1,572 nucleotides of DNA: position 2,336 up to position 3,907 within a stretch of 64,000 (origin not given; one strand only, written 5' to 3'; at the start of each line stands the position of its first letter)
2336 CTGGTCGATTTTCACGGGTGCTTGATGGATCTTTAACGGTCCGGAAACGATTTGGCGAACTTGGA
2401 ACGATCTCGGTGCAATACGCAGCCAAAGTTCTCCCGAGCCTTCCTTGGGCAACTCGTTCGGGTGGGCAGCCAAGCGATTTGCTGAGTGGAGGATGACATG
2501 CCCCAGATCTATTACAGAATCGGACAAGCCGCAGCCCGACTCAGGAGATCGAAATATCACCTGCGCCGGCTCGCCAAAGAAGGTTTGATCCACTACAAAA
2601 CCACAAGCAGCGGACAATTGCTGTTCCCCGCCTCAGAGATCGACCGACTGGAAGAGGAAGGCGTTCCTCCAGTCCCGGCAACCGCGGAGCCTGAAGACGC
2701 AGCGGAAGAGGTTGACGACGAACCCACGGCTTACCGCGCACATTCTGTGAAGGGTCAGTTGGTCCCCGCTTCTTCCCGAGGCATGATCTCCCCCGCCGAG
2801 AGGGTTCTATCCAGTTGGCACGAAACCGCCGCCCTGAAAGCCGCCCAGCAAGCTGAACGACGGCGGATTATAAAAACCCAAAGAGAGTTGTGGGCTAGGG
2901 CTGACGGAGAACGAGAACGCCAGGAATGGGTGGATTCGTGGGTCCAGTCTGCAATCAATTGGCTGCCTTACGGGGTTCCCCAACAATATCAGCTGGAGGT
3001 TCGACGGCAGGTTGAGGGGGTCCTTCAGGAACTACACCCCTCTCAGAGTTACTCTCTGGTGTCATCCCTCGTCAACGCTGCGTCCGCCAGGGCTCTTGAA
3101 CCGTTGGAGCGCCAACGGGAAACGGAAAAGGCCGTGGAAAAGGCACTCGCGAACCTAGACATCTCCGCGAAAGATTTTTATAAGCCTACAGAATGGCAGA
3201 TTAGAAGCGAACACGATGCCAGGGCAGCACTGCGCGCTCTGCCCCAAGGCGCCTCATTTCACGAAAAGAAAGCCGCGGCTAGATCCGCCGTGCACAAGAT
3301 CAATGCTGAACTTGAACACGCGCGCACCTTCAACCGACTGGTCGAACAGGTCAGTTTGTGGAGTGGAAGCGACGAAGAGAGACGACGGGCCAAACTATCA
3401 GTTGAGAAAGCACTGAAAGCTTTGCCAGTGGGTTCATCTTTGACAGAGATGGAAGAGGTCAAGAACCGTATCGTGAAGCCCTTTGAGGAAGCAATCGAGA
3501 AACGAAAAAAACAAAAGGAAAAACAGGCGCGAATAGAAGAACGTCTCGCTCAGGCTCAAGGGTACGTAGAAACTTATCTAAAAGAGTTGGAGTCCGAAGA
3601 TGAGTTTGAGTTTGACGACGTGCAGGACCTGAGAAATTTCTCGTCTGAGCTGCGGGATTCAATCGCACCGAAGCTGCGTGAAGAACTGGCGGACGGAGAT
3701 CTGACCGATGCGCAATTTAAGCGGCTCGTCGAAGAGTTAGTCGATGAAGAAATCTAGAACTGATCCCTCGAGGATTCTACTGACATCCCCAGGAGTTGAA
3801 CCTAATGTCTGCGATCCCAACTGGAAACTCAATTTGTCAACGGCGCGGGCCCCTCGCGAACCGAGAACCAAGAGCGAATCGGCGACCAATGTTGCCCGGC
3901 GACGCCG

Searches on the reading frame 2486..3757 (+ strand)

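Call 47: search_protein_families(library=pfam, proteins=[window:2486-3757:+], max_evalue=0.001)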
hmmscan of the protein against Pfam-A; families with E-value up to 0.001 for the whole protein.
window:2486-3757:+ (423 aa): 2 families
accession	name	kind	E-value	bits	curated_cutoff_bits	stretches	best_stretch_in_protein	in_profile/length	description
PF12728.13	HTH_17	-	7.2e-07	29.8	27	1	9-58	1-49/51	Helix-turn-helix domain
PF13411.12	MerR_1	-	0.0003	21.3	21.6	1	10-56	1-47/69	MerR HTH family regulatory protein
